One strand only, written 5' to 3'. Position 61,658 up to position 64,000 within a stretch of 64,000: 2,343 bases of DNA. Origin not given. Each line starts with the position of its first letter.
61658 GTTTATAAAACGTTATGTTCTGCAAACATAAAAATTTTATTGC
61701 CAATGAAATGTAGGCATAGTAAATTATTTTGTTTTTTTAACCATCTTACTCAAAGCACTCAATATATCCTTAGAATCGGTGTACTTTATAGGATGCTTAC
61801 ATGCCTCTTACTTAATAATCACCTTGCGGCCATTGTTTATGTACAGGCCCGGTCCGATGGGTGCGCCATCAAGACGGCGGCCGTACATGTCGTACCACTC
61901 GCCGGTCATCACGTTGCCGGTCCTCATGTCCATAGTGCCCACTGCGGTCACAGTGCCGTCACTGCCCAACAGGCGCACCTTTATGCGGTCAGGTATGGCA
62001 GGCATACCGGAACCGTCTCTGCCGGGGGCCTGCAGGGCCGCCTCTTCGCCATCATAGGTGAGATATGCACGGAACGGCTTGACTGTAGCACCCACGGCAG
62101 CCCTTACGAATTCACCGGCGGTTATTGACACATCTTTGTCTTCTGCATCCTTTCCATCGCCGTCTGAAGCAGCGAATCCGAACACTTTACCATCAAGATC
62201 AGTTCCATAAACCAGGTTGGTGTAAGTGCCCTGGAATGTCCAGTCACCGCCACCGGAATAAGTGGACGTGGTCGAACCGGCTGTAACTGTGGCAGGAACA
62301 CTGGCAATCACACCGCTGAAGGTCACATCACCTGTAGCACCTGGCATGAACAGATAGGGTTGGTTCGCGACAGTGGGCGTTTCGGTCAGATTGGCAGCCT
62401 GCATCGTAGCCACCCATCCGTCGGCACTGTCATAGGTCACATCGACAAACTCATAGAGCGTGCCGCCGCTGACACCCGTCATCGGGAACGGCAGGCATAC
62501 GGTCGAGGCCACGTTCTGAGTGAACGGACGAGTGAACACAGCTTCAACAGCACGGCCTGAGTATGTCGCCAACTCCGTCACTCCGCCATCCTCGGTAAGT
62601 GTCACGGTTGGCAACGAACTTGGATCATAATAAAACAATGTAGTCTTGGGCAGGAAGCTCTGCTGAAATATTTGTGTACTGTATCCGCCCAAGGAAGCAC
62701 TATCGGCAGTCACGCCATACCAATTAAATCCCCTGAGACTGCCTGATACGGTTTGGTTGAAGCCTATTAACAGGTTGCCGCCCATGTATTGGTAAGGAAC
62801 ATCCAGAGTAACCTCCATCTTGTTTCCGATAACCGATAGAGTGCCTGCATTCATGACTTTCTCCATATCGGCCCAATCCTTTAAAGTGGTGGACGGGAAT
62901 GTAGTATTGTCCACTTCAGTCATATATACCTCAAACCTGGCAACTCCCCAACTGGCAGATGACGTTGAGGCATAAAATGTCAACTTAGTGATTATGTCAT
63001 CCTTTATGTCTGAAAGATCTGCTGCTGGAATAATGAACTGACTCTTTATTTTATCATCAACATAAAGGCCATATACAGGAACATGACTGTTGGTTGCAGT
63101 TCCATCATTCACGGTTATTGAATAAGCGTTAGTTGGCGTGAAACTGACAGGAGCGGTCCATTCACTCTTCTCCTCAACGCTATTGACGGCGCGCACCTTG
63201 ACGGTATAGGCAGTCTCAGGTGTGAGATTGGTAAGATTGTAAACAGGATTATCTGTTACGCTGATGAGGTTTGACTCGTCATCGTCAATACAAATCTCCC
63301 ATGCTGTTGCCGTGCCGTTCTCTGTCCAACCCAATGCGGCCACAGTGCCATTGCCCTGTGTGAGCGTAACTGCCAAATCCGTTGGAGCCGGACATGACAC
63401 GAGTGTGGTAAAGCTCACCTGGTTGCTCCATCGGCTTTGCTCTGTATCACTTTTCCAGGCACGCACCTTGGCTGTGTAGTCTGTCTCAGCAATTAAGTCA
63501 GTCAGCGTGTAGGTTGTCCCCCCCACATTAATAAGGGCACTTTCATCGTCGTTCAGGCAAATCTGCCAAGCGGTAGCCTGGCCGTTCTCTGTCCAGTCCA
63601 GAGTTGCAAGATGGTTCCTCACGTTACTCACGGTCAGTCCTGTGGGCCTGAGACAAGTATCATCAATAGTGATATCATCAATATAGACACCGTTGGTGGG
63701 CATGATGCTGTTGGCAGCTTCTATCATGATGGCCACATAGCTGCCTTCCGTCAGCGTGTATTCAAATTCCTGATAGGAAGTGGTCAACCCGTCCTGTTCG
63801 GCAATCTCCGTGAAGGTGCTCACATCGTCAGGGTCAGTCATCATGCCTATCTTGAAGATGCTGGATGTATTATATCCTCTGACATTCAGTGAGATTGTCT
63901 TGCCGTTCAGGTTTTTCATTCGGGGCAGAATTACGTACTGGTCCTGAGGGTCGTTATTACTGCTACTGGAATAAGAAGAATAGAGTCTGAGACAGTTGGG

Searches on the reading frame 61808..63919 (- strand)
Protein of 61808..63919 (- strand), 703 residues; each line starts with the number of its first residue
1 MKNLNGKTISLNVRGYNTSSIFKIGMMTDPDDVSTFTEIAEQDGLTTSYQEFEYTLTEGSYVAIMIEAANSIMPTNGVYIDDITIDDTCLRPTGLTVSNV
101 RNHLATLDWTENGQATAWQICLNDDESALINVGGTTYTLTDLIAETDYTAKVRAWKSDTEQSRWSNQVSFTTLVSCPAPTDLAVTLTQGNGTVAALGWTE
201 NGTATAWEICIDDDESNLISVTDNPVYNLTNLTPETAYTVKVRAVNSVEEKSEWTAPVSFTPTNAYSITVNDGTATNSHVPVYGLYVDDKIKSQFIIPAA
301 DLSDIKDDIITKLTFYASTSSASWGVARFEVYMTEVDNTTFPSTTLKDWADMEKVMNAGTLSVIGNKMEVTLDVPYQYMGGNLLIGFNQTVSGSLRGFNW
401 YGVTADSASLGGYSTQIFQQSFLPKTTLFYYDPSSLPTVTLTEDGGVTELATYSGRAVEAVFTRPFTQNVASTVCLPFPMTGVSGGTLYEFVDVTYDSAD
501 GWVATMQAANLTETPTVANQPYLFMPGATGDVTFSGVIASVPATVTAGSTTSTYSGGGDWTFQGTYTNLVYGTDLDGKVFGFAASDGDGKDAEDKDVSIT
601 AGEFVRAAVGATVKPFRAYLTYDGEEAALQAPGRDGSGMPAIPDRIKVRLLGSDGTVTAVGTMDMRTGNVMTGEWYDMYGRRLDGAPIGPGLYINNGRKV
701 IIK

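Call 51: search_protein_families(library=pfam, proteins=[window:61808-63919:-], max_evalue=0.01)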
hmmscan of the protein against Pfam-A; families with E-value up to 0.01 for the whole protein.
window:61808-63919:- (703 aa): 5 families
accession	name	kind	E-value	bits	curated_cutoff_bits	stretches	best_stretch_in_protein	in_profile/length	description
PF00041.27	fn3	-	1.2e-17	64.3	25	2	178-260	2-83/84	Fibronectin type III domain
PF25788.1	Ig_Rha78A_N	-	1.8e-08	35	27.4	2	135-172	64-101/105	Rha78A-like, N-terminal immunoglobulin domain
PF16656.11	Pur_ac_phosph_N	-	3.2e-05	24.8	30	0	227-261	63-92/93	Purple acid Phosphatase, N-terminal domain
PF22777.1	VKGC_lumenal_dom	-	0.0045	17.4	27.7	0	107-169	30-86/152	Vitamin K-dependent gamma-carboxylase, lumenal domain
PF25059.1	FN3_DSCAM-DSCAML_C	-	0.005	17.6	39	0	224-249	44-69/89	DSCAM/DSCAML C-terminal Fn3-like domain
